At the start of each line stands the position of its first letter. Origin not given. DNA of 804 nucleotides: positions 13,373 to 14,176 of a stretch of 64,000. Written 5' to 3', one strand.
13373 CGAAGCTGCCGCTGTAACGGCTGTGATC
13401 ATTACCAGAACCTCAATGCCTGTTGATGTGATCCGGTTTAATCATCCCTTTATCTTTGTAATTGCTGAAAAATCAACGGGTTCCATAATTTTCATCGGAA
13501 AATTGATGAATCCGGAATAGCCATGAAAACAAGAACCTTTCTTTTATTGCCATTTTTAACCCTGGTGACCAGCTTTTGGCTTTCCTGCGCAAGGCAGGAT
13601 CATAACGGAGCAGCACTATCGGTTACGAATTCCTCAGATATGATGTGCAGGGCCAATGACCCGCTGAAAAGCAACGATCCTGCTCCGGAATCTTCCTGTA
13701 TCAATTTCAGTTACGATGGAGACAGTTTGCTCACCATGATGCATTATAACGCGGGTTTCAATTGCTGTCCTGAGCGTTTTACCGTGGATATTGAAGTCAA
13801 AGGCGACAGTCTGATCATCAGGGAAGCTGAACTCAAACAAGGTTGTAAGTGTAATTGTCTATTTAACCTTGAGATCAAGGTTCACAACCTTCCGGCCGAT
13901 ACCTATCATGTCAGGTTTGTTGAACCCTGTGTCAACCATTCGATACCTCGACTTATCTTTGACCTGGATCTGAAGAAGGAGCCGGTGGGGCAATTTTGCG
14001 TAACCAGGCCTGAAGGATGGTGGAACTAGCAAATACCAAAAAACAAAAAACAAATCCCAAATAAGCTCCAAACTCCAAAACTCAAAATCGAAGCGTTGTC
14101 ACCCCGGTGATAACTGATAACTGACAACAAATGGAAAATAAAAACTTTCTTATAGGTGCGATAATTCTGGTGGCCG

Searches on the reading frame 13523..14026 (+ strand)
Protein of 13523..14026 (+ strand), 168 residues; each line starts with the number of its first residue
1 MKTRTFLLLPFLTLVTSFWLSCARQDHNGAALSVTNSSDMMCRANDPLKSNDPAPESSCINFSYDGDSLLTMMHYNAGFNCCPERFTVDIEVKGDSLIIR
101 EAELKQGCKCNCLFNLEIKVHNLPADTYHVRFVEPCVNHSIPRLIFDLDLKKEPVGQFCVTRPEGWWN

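Call 4: search_protein_families(library=pfam, proteins=[window:13523-14026:+], max_evalue=1)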
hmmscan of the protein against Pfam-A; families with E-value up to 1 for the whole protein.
window:13523-14026:+ (168 aa): 0 families

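Call 5: search_protein_families(library=ncbifam, proteins=[window:13523-14026:+], max_evalue=1)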
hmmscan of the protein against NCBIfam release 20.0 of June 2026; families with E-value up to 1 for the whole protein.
window:13523-14026:+ (168 aa): 0 families

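Call 59: predict_structure(alignment_id=A3)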
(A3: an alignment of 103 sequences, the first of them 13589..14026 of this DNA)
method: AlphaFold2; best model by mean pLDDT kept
length: 146 residues; sequences in the alignment: 103
mean_pLDDT: 89.1   pTM: 0.84
mean pLDDT of the five models: 89.1, 88.8, 87.5, 84.5, 83.5
residues with pLDDT >= 90: 95; 70-90: 36; 50-70: 12; < 50: 3
segments of 3 or more residues with pLDDT < 50: 1-3
pLDDT, mean of each block of 10 residues (from residue 1): 64 92 65 93 97 92 94 97 83 96 98 91 98 97 74
secondary structure, 60 per line:
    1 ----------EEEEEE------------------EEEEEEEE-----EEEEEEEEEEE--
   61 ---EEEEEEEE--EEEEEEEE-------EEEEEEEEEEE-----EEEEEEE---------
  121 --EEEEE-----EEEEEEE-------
elements in order: E11-16 E35-42 E48-58 E64-71 E74-81 E89-99 E105-111 E123-127 E133-139

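Call 63: fold_search(model_id=the predicted structure, library=pdb)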
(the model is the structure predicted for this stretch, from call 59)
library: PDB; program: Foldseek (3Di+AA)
matches with E <= 10: 272; with E <= 0.001: 0
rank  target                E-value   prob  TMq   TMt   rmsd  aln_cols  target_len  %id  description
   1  6m9y_B                4.4e-01  0.11  0.19  0.17  10.8       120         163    8  X-ray Structure of Branchiostoma floridae fluorescent protein lanFP6A (released 2019-03-13)
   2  1fm2_B                4.9e-01  0.10  0.18  0.07   8.6        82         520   10  THE 2 ANGSTROM CRYSTAL STRUCTURE OF CEPHALOSPORIN ACYLASE (released 2001-08-15)
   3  2dwx_A                5.8e-01  0.08  0.23  0.25  13.0       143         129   10  Co-crystal Structure Analysis of GGA1-GAE with the WNSF motif (released 2007-04-17)
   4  9la9_A                6.8e-01  0.21  0.33  0.07   9.6       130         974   17  Munc13-4-Rab27a complex with GppNHp (released 2025-10-01)
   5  4b30_A                6.8e-01  0.15  0.20  0.13   8.3        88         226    7  Structure of the mutant V44A of the fluorescent protein KillerRed (released 2013-01-16)
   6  1ghd_B                7.6e-01  0.08  0.18  0.07   8.7        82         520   10  Crystal structure of the glutaryl-7-aminocephalosporanic acid acylase by mad phasing (released 2003-07-08)
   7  1gk0_B                9.0e-01  0.08  0.18  0.07   8.7        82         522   10  Structure-based prediction of modifications in glutarylamidase to allow single-step enzymatic production of 7-aminocep (released 2002-01-01)
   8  1or0_B                9.5e-01  0.07  0.18  0.07   8.6        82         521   10  Crystal Structures of Glutaryl 7-Aminocephalosporanic Acid Acylase: Insight into Autoproteolytic Activation (released 2004-03-11)
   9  5exc_bb               1.0e+00  0.02  0.13  0.11  17.3       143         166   14  Photoconverted red fluorescent protein DendRFP (released 2016-08-03)
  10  7dna_I                1.1e+00  0.04  0.19  0.15  14.7       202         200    9  Photocleavable Fluorescent Protein in green and red form (released 2021-01-27)
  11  4b30_B                1.3e+00  0.08  0.20  0.13  13.5       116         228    6  Structure of the mutant V44A of the fluorescent protein KillerRed (released 2013-01-16)
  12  2wis_B                1.3e+00  0.01  0.11  0.08  17.2       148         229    8  Fluorescent protein KillerRed in the bleached state (released 2009-08-11)
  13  4w69_B                1.3e+00  0.01  0.12  0.09  18.4       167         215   11  Crystal Structure of Full-Length Split GFP Mutant Q157C Disulfide Dimer, P 43 21 2 Space Group (released 2015-02-18)
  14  2g6x_A                1.5e+00  0.20  0.19  0.13   6.5        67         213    7  Crystal structure of a novel green fluorescent protein from marine copepod Pontellina plumata (released 2006-03-28)
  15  9ccv_A                1.5e+00  0.09  0.22  0.24   8.3        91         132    6  Crystal structure of human respiratory syncytial virus NS1 bound to human MED25 ACID (released 2025-04-09)
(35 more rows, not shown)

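Call 70: fold_search(model_id=the predicted structure, library=viral)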
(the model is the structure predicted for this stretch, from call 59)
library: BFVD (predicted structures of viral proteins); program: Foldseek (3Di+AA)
matches with E <= 10: 319; with E <= 0.001: 0
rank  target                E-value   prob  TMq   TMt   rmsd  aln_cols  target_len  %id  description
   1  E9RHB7                3.6e-01  0.30  0.33  0.22   6.4       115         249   10  GP119.1 [Guinea pig cytomegalovirus (strain 22122)]
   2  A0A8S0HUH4            3.6e-01  0.04  0.13  0.08  16.4       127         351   12  (no name in the UniProt tables at hand)
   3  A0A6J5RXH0            4.8e-01  0.06  0.18  0.11  13.9       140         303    7  Uncharacterized protein [uncultured Caudovirales phage]
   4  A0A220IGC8            5.4e-01  0.09  0.20  0.15  15.1       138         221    8  (no name in the UniProt tables at hand)
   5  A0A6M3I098            5.4e-01  0.06  0.14  0.03  13.6        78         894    6  (no name in the UniProt tables at hand)
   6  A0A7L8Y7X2            6.7e-01  0.15  0.33  0.27  20.0       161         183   10  Glycoprotein vOX2-2 [Elephant endotheliotropic herpesvirus 1A]
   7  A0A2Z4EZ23            6.7e-01  0.07  0.23  0.11  12.2       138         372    8  (no name in the UniProt tables at hand)
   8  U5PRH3                7.9e-01  0.05  0.17  0.16  16.1       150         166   11  Uncharacterized protein [Cyanophage PP]
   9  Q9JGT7                8.3e-01  0.16  0.30  0.34  11.0       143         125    8  Protein 5 [Northern cereal mosaic virus]
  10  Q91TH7                8.3e-01  0.11  0.29  0.12  12.1       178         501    7  T121.3 [Tupaiid herpesvirus 1 (strain 1)]
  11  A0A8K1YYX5            8.3e-01  0.04  0.14  0.04  16.5       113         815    9  Non-contractile tail fiber protein [Klebsiella phage vB_KpnS-VAC70]
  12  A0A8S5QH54            8.3e-01  0.03  0.15  0.17  16.1       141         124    7  Uncharacterized protein [Siphoviridae sp. ctF6o6]
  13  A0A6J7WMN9            8.8e-01  0.03  0.14  0.04  16.9       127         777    9  Uncharacterized protein [uncultured Caudovirales phage]
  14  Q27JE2                8.8e-01  0.03  0.15  0.11  30.6       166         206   11  Envelope glycoprotein (Fragment) [Tick-borne encephalitis virus]
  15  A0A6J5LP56            9.3e-01  0.07  0.19  0.11  12.5        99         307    8  Uncharacterized protein [uncultured Caudovirales phage]
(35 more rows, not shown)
